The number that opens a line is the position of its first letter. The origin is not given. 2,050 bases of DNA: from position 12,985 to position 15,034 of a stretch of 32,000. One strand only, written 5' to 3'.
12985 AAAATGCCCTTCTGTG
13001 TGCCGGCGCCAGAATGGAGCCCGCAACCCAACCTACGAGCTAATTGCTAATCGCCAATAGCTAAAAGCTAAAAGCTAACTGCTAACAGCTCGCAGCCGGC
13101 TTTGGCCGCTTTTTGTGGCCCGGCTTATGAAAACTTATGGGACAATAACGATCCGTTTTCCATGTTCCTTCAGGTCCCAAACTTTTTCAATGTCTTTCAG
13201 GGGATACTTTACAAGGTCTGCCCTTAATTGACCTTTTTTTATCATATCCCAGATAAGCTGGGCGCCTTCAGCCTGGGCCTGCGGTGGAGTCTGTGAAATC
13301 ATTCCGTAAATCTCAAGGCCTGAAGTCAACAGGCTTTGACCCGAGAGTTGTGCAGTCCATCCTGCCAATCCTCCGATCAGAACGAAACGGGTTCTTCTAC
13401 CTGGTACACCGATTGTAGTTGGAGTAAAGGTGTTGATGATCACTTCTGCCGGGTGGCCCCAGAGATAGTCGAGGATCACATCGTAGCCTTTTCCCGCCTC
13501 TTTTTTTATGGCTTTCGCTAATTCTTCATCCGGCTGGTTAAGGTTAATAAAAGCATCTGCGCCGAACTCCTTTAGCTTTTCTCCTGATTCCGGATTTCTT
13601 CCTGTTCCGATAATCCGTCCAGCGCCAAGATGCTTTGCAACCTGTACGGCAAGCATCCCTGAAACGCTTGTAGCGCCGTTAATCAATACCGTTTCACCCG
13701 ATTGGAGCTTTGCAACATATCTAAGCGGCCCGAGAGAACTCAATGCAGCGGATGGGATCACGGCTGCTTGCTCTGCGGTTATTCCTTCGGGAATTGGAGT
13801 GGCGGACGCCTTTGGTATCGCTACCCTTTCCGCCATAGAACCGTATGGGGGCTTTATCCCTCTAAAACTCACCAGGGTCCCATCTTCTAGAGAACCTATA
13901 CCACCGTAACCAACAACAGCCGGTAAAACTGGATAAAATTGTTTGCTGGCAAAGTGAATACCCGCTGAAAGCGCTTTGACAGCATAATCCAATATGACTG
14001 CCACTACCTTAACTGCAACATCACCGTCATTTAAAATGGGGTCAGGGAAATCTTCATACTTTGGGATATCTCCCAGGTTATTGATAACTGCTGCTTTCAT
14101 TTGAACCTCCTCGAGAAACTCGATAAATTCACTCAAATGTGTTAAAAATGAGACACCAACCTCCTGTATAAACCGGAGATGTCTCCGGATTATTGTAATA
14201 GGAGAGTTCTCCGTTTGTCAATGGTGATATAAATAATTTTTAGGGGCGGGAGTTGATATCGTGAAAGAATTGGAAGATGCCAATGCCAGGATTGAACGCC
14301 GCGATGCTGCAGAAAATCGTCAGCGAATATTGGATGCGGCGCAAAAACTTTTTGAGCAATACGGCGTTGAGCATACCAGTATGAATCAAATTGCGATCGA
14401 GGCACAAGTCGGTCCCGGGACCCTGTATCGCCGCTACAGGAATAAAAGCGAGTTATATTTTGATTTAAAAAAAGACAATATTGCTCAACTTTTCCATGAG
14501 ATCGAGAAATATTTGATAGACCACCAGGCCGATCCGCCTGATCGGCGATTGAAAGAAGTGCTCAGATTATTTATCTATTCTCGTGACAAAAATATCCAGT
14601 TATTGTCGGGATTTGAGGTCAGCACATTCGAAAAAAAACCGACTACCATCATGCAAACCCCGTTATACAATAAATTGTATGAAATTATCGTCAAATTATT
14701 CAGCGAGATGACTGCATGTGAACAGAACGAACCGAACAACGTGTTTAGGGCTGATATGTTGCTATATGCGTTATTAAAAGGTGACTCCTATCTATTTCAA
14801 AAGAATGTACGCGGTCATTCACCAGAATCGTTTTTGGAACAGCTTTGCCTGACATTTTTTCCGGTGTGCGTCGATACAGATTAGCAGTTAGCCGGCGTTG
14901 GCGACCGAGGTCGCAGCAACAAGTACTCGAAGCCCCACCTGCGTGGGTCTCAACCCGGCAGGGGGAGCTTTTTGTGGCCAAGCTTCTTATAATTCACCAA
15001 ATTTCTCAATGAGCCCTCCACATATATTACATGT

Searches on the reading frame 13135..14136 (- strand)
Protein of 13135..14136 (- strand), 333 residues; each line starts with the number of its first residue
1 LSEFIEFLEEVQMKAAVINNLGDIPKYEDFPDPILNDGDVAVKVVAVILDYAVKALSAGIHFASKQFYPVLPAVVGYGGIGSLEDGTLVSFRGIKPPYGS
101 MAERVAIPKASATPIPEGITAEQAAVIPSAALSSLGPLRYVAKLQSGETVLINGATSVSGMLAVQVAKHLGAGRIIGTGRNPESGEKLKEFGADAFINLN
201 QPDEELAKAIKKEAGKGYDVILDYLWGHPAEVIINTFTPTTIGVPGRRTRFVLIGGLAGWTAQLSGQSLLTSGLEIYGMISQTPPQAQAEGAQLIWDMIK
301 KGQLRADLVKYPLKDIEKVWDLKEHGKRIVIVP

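Call 3: search_protein_families(library=pfam, proteins=[window:13135-14136:-], max_evalue=0.1)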
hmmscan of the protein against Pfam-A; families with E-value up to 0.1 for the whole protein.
window:13135-14136:- (333 aa): 3 families
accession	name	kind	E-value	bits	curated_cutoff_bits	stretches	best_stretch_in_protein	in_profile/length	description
PF00107.32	ADH_zinc_N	-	8.5e-16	58.5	31.8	1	160-283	3-116/129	Zinc-binding dehydrogenase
PF13602.12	ADH_zinc_N_2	-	3.4e-05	25.2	27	1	191-327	1-127/134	Zinc-binding dehydrogenase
PF22452.1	BF9343_1606-like_C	-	0.093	13.1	27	0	36-90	100-154/184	BF9343_1606-like, C-terminal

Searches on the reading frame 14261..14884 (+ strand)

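Call 3: search_protein_families(library=pfam, proteins=[window:14261-14884:+], max_evalue=0.1)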
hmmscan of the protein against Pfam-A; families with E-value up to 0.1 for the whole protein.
window:14261-14884:+ (207 aa): 2 families
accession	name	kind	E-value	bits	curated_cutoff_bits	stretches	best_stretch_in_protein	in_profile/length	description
PF00440.29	TetR_N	-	1.4e-13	50.8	24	1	23-67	1-45/47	Bacterial regulatory proteins, tetR family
PF16303.10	DUF4945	-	0.086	13.3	28.4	0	120-162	65-107/115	Domain of unknown function (DUF4945)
